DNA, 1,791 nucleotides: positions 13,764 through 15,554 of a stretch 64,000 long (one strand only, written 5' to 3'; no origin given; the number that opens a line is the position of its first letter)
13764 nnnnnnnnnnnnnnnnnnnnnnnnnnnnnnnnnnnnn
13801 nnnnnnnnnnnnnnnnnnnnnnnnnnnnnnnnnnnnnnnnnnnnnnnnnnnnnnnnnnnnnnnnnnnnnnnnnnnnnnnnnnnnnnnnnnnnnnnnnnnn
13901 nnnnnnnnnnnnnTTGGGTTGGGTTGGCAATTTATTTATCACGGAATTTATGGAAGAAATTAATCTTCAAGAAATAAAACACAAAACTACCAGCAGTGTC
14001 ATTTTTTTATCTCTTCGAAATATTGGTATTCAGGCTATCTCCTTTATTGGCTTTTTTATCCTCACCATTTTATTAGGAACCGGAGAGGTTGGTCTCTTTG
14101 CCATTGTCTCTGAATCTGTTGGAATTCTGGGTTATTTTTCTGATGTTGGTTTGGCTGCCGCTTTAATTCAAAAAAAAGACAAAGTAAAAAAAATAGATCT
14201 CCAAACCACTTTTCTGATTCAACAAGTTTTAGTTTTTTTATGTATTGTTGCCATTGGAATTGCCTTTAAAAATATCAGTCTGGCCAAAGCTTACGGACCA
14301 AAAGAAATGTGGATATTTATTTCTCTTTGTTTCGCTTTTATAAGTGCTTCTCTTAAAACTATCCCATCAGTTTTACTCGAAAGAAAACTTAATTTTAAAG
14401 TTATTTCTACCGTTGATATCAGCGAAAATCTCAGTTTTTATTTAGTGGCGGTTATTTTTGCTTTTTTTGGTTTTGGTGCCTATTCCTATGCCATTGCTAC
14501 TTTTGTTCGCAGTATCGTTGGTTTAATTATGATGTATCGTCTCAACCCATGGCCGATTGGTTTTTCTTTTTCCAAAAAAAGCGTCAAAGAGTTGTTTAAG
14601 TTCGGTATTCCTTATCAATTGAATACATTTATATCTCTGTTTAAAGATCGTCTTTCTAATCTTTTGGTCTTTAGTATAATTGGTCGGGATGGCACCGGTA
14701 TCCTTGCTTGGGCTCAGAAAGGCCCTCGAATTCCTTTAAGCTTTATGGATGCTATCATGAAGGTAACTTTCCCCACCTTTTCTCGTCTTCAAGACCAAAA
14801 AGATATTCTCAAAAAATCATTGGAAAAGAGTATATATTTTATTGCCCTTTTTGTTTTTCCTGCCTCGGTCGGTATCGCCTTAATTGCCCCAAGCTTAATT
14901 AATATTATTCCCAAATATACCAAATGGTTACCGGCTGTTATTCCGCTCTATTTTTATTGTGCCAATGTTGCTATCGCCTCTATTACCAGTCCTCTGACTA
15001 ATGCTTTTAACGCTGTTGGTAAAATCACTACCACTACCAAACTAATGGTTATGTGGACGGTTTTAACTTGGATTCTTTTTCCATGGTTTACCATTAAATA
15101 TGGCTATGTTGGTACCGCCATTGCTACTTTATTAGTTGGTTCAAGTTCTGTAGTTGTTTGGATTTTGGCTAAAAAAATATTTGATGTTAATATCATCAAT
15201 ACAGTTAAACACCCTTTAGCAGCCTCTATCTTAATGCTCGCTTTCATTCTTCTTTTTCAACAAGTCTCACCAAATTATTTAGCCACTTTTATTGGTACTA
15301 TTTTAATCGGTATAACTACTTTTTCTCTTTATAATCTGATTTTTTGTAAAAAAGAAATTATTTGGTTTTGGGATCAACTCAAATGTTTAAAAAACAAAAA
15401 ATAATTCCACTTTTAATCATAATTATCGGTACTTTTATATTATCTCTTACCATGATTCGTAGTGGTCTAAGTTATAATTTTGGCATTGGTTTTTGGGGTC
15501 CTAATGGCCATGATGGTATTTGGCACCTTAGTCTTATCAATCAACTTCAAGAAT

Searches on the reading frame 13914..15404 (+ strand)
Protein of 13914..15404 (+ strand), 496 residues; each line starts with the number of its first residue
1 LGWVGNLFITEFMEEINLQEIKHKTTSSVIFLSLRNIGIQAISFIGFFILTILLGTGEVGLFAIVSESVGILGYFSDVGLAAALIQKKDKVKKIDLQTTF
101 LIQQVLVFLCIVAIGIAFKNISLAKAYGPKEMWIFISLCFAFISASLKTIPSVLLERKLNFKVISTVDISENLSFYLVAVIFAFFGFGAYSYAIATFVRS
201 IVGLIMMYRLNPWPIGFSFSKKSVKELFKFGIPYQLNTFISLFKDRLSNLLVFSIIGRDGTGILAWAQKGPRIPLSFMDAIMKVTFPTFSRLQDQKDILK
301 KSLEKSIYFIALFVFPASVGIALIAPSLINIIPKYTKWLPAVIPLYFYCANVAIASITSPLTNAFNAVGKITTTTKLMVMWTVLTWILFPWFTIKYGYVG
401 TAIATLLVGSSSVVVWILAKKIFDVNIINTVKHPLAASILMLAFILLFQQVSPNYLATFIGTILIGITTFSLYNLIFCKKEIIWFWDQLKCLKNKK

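Call 4: search_protein_families(library=pfam, proteins=[window:13914-15404:+], max_evalue=0.01)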
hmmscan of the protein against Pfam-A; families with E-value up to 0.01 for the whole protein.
window:13914-15404:+ (496 aa): 2 families
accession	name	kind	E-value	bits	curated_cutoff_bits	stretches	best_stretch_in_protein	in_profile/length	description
PF13440.11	Polysacc_synt_3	-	3.2e-45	155.1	23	1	49-341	1-291/293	Polysaccharide biosynthesis protein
PF01943.22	Polysacc_synt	-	1.1e-22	81.2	28.2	1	28-293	4-274/274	Polysaccharide biosynthesis protein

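Call 65: search_protein_families(library=ncbifam, proteins=[window:13914-15404:+], max_evalue=0.00001)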
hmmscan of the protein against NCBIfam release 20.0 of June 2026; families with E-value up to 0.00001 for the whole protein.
window:13914-15404:+ (496 aa): 3 families
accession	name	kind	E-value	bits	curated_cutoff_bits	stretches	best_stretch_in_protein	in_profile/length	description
NF007773.0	PRK10459.1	equivalog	2.1e-36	125.9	273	1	21-480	3-470/492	MOP flippase family protein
NF047674.1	TeichurnBiosyTuaB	equivalog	1.9e-21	76.6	580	1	19-458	2-445/469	teichuronic acid biosynthesis protein TuaB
NF058658.1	Oglyco_Wzx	exception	2.3e-20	73.1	720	1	19-485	4-468/478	O-glycosylation flippase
